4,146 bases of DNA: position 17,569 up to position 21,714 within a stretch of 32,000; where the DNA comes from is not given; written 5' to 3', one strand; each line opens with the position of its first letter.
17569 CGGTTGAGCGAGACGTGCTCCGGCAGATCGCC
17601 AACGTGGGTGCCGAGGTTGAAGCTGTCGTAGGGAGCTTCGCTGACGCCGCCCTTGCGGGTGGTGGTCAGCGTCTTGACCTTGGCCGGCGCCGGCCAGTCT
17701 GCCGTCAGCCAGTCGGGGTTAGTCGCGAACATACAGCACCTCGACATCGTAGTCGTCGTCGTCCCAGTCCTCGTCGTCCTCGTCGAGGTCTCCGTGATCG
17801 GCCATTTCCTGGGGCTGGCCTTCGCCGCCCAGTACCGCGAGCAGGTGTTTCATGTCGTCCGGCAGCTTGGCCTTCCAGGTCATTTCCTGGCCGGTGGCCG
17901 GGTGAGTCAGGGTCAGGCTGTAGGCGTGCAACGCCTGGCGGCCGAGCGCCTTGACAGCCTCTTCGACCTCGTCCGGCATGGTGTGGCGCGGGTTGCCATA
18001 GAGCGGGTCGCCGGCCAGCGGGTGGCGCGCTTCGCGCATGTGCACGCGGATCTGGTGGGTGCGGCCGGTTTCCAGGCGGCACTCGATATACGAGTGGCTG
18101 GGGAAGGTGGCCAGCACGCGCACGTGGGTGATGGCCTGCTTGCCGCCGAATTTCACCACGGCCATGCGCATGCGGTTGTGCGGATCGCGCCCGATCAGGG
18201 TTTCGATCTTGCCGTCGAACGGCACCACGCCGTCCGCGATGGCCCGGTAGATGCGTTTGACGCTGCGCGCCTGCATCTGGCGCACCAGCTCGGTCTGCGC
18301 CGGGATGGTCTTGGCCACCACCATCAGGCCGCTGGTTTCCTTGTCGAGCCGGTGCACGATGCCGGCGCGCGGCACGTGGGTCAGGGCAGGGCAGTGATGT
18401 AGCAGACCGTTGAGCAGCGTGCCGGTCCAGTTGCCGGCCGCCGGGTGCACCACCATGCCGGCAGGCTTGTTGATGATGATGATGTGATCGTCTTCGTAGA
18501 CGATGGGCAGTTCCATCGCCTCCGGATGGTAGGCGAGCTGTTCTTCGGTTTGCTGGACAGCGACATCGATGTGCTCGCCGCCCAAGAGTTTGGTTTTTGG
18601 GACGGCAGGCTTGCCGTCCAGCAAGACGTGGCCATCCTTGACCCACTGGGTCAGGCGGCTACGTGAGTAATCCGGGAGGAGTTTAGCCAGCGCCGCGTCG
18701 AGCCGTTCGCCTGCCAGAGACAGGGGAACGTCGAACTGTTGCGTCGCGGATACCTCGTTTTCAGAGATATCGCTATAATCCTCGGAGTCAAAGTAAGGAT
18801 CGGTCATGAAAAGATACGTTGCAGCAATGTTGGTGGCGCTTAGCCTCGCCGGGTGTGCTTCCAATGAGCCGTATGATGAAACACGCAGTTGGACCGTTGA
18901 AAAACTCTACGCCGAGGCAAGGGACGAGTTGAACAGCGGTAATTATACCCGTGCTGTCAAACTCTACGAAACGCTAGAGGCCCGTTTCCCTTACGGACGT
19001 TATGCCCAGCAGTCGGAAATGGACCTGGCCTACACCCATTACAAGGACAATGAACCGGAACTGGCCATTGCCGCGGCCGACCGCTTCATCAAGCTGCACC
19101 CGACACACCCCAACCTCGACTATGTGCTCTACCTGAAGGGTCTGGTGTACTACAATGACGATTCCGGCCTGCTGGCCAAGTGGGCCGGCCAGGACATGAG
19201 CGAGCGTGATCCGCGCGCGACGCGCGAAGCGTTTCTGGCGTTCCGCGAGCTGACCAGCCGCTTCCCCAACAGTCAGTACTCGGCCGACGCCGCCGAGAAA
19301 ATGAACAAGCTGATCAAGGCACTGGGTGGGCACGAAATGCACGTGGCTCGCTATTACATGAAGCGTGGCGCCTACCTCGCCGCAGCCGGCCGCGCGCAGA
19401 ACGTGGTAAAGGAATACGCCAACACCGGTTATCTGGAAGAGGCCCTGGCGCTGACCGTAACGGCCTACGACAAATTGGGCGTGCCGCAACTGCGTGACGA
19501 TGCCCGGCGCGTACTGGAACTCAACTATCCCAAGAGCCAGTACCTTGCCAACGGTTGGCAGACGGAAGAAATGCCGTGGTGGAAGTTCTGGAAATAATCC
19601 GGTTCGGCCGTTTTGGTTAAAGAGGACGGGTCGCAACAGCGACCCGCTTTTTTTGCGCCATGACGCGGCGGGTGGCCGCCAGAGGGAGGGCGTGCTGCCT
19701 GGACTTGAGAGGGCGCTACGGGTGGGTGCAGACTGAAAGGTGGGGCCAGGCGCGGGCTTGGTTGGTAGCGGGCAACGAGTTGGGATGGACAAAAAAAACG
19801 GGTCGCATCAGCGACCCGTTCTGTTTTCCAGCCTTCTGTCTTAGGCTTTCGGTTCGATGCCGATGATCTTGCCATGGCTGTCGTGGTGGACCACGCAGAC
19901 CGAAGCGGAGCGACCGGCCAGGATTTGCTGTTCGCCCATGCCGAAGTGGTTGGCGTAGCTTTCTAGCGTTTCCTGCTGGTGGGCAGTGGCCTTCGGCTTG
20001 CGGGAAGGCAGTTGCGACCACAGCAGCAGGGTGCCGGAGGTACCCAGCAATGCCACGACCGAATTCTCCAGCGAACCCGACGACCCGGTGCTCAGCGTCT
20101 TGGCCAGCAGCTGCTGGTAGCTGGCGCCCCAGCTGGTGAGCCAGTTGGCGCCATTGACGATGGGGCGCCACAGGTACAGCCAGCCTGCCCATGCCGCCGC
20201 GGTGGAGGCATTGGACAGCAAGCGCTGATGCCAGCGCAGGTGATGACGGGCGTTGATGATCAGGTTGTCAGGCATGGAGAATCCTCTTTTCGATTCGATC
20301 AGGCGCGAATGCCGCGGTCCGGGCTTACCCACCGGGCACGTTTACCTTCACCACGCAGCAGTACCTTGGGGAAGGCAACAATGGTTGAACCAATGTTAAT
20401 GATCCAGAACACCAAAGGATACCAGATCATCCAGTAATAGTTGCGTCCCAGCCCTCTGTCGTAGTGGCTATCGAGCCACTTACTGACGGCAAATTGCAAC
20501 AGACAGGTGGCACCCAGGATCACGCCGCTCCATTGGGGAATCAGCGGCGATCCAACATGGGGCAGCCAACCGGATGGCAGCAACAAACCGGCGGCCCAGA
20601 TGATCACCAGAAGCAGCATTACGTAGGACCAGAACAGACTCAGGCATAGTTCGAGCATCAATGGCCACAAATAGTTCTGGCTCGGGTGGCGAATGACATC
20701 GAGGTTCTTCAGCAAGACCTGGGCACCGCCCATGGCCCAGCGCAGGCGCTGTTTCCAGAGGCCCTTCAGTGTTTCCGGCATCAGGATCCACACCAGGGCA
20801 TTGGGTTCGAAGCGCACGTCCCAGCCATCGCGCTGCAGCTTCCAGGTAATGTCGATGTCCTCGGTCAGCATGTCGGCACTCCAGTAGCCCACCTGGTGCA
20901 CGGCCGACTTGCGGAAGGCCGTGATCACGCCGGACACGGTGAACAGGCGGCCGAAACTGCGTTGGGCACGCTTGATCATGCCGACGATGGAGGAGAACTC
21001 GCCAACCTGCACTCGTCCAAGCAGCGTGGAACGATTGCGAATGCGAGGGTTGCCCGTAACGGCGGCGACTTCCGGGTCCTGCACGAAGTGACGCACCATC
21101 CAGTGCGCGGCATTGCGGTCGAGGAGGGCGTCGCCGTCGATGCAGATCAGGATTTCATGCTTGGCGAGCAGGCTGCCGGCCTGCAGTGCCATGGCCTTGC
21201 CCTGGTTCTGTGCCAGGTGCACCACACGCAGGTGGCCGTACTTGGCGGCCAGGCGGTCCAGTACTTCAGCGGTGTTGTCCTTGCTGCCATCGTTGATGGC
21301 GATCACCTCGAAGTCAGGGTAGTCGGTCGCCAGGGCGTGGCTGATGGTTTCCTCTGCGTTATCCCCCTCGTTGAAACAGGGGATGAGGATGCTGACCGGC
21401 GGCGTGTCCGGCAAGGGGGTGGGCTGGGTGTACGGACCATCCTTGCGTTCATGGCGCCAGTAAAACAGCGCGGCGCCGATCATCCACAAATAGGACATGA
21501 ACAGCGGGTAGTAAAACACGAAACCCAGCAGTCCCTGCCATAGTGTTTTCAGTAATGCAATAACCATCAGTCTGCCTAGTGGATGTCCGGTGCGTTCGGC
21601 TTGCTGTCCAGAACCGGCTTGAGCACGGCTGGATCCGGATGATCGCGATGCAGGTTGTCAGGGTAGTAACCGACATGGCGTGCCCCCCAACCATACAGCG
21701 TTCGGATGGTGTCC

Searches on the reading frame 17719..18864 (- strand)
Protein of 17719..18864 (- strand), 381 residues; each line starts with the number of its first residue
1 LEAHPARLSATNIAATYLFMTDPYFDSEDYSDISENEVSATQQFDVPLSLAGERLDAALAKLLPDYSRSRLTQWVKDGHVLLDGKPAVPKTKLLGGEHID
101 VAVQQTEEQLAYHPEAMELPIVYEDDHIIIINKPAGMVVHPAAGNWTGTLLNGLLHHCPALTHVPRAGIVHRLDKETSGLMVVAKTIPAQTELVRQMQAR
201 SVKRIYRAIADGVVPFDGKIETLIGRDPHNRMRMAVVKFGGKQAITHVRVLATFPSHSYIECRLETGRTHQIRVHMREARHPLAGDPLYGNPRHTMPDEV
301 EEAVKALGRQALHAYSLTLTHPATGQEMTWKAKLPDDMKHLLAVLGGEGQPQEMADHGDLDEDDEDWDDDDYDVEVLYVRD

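Call 33: search_protein_families(library=pfam, proteins=[window:17719-18864:-], max_evalue=0.001)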
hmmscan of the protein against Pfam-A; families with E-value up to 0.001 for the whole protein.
window:17719-18864:- (381 aa): 2 families
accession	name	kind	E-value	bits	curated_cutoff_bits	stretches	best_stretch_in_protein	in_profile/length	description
PF00849.27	PseudoU_synth_2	-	1.6e-33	116.5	26.8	1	127-277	1-151/152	RNA pseudouridylate synthase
PF01479.30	S4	-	3.3e-10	40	22.8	1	53-99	1-48/48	S4 domain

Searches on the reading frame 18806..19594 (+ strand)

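Call 33: search_protein_families(library=pfam, proteins=[window:18806-19594:+], max_evalue=0.001)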
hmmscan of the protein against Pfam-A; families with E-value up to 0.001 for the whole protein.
window:18806-19594:+ (263 aa): 5 families
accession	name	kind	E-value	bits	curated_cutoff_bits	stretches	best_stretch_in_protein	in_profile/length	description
PF13525.12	YfiO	-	9.8e-63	212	25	1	31-233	5-200/203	Outer membrane lipoprotein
PF13512.12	TPR_18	-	9.5e-46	156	21.9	1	30-166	9-145/145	Tetratricopeptide repeat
PF13432.12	TPR_16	-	4.2e-08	33.9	32.7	1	35-102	1-65/65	Tetratricopeptide repeat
PF13174.12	TPR_6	-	2.8e-06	28.1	26.3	0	74-100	6-32/33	Tetratricopeptide repeat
PF09976.15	TPR_21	-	0.00072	19.8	25.5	0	6-91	14-99/193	Tetratricopeptide repeat-like domain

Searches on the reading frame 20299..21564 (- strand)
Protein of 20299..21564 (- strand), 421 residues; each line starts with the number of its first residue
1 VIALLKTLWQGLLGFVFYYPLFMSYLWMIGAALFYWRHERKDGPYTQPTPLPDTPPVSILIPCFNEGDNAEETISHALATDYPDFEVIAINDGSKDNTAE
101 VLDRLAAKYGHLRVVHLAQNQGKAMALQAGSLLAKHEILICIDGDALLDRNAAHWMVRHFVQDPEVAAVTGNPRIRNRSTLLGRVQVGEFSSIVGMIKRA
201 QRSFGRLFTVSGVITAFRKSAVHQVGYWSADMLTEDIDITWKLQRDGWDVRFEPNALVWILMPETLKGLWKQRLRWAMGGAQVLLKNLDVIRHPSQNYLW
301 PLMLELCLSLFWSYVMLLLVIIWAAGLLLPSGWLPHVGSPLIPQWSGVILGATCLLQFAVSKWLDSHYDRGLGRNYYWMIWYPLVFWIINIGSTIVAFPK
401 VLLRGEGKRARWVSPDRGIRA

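Call 95: search_protein_families(library=pfam, proteins=[window:20299-21564:-], max_evalue=0.00001)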
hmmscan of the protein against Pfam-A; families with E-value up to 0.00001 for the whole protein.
window:20299-21564:- (421 aa): 5 families
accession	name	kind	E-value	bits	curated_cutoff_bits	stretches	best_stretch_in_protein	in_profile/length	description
PF13641.12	Glyco_tranf_2_3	-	4.1e-37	128.9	27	1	55-279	1-230/230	Glycosyltransferase like family 2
PF00535.33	Glycos_transf_2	-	8.5e-31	107.6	23.3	1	58-225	1-167/168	Glycosyl transferase family 2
PF13632.12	Glyco_trans_2_3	-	1.5e-27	97.2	27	1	139-386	2-194/198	Glycosyl transferase family group 2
PF13506.12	Glyco_transf_21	-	1e-15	58.1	21.7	1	123-277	18-173/174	Glycosyl transferase family 21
PF03142.21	Chitin_synth_2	-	1.4e-06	27.7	27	0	115-235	181-303/527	Chitin synthase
